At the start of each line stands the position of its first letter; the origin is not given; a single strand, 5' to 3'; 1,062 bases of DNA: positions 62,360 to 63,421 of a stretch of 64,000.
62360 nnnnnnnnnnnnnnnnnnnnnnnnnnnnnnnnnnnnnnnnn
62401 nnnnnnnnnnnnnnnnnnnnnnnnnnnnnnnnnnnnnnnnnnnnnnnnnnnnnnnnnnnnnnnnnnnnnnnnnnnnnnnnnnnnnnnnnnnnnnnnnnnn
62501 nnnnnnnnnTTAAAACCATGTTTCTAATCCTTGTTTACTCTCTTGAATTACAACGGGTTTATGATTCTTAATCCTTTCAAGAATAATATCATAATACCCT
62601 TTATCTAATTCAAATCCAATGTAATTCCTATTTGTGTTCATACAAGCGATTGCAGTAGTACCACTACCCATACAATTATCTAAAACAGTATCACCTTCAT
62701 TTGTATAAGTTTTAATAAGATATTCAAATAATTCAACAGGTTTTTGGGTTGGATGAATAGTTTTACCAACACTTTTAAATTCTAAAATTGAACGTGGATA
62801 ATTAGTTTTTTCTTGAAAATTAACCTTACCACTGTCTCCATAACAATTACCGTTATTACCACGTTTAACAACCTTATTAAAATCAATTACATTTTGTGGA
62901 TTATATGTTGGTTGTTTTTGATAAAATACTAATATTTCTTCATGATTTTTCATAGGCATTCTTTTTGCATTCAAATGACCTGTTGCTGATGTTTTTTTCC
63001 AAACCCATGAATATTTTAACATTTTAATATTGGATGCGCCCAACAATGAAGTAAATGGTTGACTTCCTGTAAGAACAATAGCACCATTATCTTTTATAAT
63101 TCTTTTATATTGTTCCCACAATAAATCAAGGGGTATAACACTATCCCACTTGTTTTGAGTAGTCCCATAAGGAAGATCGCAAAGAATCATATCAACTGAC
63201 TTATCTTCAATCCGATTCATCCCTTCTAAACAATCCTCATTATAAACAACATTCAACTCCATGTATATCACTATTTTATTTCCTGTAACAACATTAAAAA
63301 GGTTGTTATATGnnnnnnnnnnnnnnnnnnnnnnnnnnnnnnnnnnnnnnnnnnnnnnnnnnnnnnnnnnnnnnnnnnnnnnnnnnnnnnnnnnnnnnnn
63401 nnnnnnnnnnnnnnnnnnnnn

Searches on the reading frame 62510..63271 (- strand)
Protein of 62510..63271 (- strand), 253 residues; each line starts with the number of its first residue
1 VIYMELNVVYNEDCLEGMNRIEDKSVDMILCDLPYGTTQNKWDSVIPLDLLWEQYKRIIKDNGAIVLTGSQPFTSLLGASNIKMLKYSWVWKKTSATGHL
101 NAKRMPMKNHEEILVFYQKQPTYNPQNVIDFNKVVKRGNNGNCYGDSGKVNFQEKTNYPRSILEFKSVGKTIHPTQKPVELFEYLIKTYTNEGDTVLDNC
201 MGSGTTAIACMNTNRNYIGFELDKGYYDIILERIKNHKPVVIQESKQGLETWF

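Call 81: search_protein_families(library=pfam, proteins=[window:62510-63271:-], max_evalue=0.001)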
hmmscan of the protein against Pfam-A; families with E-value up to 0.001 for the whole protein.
window:62510-63271:- (253 aa): 2 families
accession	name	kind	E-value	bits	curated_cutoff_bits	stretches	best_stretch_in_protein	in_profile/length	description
PF01555.25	N6_N4_Mtase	-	3.5e-31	109.3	26.7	1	26-231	1-220/221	DNA methylase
PF01170.24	UPF0020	-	9.7e-05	22.6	22.3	0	22-91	118-190/197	RMKL-like, methyltransferase domain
